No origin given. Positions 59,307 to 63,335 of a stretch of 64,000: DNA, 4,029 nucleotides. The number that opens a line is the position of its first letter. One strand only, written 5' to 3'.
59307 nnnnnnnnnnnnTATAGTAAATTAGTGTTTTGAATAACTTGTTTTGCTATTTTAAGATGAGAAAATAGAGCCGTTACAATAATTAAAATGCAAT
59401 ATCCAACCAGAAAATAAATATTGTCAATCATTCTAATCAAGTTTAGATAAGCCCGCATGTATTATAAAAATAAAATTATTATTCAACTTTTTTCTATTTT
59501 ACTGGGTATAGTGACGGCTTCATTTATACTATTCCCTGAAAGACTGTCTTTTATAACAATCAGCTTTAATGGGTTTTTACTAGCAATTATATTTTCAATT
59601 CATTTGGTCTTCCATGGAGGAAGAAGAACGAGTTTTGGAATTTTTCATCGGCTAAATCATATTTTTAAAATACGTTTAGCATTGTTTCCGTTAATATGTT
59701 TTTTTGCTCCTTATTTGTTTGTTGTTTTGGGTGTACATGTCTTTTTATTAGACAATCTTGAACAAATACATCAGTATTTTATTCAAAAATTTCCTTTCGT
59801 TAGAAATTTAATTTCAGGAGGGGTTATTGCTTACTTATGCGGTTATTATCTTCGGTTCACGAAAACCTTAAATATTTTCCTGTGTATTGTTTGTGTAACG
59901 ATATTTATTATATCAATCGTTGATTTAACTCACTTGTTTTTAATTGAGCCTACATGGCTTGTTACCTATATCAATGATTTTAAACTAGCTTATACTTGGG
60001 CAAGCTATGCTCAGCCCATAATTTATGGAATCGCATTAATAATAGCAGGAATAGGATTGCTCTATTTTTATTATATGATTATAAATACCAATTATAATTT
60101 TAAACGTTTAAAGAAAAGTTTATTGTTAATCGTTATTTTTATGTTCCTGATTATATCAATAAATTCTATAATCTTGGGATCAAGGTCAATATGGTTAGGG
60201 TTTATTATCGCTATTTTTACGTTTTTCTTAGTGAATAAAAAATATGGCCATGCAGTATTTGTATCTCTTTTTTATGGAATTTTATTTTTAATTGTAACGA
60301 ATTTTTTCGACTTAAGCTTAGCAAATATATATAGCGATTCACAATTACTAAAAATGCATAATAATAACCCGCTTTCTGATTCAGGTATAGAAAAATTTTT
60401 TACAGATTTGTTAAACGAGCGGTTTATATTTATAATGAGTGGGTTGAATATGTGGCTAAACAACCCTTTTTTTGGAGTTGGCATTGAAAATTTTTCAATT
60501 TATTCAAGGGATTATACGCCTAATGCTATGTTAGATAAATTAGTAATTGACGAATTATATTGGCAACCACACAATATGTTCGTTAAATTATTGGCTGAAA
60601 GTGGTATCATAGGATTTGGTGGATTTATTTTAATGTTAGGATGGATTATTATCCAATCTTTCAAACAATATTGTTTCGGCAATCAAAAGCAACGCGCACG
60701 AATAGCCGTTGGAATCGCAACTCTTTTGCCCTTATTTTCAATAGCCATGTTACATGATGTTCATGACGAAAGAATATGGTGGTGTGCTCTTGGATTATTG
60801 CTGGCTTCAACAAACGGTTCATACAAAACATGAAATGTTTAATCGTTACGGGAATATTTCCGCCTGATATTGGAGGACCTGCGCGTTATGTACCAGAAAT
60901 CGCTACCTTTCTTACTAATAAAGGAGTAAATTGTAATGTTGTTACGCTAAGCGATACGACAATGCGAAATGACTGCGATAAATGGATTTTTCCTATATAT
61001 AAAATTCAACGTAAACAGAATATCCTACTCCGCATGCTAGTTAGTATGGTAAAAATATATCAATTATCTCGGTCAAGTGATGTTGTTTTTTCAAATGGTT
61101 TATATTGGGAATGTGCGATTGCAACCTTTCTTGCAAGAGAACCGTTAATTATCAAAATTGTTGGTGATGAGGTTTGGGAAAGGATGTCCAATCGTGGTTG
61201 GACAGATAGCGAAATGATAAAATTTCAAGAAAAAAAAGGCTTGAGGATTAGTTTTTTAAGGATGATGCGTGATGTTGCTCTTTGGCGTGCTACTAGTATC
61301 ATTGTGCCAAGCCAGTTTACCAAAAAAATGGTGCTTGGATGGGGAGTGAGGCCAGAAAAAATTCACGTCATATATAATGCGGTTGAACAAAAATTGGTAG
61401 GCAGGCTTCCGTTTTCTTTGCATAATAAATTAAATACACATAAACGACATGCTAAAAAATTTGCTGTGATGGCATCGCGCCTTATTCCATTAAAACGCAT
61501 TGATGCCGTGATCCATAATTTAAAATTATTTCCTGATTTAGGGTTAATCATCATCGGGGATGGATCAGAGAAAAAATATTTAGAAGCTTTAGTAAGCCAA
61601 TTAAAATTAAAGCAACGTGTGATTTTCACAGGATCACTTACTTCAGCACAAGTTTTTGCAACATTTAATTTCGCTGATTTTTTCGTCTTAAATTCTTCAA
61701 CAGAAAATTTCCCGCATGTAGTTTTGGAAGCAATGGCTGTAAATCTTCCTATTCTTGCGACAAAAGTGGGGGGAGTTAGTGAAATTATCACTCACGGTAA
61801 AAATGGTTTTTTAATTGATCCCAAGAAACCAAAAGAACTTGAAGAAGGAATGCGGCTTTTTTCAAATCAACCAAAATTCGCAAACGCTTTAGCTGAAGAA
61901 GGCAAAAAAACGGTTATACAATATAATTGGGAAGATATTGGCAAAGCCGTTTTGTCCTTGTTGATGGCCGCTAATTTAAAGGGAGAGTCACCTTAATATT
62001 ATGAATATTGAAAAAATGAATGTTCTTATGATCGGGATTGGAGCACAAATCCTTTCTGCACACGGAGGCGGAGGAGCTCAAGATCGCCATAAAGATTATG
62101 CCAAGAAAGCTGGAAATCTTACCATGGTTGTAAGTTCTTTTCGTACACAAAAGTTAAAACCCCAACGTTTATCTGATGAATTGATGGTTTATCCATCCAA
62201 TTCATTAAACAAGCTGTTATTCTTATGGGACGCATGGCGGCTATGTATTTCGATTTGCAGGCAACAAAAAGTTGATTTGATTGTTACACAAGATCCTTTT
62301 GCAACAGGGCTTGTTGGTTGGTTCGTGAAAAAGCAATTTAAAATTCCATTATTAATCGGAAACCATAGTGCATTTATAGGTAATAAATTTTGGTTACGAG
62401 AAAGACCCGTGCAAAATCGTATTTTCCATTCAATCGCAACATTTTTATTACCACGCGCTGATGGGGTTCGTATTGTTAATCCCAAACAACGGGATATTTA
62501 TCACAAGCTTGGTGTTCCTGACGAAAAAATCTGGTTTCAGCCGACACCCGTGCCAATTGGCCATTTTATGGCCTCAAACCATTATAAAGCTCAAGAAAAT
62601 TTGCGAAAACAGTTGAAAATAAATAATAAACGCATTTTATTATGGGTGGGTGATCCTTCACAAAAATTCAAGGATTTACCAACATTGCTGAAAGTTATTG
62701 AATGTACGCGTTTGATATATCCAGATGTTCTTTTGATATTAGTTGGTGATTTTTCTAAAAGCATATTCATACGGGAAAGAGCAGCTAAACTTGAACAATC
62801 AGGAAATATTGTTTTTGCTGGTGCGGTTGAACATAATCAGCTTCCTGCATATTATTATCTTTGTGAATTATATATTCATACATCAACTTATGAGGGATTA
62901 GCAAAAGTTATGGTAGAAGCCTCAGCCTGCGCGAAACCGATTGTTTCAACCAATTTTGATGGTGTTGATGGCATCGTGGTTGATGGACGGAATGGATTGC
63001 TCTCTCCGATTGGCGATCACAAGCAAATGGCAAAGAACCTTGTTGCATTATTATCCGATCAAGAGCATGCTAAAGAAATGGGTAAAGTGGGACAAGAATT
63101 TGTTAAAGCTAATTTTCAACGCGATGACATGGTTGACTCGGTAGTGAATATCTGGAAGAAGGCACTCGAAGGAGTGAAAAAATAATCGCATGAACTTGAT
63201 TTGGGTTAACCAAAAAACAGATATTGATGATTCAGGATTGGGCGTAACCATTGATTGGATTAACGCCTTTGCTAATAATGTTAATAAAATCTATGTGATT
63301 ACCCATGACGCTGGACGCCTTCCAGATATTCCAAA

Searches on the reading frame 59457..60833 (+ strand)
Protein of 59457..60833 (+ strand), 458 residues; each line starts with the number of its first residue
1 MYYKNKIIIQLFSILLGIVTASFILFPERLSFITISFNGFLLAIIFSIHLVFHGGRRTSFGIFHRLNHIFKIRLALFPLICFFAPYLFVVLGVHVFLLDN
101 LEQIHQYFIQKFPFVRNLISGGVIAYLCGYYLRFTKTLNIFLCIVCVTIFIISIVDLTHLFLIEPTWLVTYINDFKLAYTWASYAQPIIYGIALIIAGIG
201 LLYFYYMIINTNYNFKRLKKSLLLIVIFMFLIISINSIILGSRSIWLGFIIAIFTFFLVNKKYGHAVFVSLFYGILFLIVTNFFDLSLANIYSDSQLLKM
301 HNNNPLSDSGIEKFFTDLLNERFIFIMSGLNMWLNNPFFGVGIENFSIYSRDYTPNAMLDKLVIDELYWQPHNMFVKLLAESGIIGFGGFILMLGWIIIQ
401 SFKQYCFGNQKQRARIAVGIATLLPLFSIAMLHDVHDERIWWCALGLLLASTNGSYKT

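Call 74: search_protein_families(library=pfam, max_evalue=0.001, proteins=[window:59457-60833:+])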
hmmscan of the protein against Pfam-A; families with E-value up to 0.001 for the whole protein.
window:59457-60833:+ (458 aa): 1 family
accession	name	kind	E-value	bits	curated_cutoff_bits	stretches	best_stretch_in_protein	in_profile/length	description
PF04932.20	Wzy_C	-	7e-19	68.5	31.7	1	229-391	2-149/149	O-Antigen ligase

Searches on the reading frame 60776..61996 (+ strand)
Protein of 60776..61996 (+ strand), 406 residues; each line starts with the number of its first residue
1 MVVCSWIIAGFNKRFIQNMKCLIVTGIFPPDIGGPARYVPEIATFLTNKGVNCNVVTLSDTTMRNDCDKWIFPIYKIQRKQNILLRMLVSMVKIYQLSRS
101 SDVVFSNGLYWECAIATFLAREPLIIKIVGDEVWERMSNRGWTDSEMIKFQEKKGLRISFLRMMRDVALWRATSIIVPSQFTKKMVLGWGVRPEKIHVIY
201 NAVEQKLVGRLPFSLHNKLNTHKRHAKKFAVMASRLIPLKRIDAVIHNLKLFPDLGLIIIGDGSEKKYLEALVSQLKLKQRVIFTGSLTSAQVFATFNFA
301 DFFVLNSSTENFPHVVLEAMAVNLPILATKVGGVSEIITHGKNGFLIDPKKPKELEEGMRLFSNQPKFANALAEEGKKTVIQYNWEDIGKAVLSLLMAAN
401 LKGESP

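Call 74: search_protein_families(library=pfam, max_evalue=0.001, proteins=[window:60776-61996:+])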
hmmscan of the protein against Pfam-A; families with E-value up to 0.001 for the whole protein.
window:60776-61996:+ (406 aa): 5 families
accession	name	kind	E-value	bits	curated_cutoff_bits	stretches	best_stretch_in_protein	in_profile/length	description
PF00534.26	Glycos_transf_1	-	4.6e-39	134.1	26.4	1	223-378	11-171/172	Glycosyl transferases group 1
PF13692.12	Glyco_trans_1_4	-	2.3e-26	93.2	27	1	231-359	5-136/142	Glycosyl transferases group 1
PF13439.12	Glyco_transf_4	-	1.5e-11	45.1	28.5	1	32-204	1-167/170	Glycosyltransferase Family 4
PF13579.12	Glyco_trans_4_4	-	4.1e-10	40.6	29.7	1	33-201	1-157/158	Glycosyl transferase 4-like domain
PF13524.12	Glyco_trans_1_2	-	1.3e-05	25.6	25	1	251-385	11-135/144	Glycosyl transferase-like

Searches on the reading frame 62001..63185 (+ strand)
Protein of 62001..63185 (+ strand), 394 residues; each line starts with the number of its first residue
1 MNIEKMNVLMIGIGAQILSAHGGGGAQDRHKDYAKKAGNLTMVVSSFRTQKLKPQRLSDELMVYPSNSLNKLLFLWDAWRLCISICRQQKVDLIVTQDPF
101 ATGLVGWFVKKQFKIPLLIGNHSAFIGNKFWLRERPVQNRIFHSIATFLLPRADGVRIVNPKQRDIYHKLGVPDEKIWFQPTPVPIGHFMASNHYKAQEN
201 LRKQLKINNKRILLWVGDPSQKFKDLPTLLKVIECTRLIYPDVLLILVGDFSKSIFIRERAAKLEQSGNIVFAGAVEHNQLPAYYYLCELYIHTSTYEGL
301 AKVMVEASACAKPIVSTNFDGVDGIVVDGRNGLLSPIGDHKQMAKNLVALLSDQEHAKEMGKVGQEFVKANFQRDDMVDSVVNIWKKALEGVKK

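Call 74: search_protein_families(library=pfam, max_evalue=0.001, proteins=[window:62001-63185:+])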
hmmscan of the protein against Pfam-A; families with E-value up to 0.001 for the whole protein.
window:62001-63185:+ (394 aa): 5 families
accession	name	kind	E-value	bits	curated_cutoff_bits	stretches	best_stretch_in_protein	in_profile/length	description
PF00534.26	Glycos_transf_1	-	1.2e-28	100.3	26.4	1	198-366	2-171/172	Glycosyl transferases group 1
PF13692.12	Glyco_trans_1_4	-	3.4e-22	79.7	27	1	211-353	2-142/142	Glycosyl transferases group 1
PF13439.12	Glyco_transf_4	-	5.1e-12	46.6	28.5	1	49-184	30-166/170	Glycosyltransferase Family 4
PF13579.12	Glyco_trans_4_4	-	1e-11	45.9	29.7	1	66-177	50-152/158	Glycosyl transferase 4-like domain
PF13524.12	Glyco_trans_1_2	-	0.00059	20.2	25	1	269-373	28-134/144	Glycosyl transferase-like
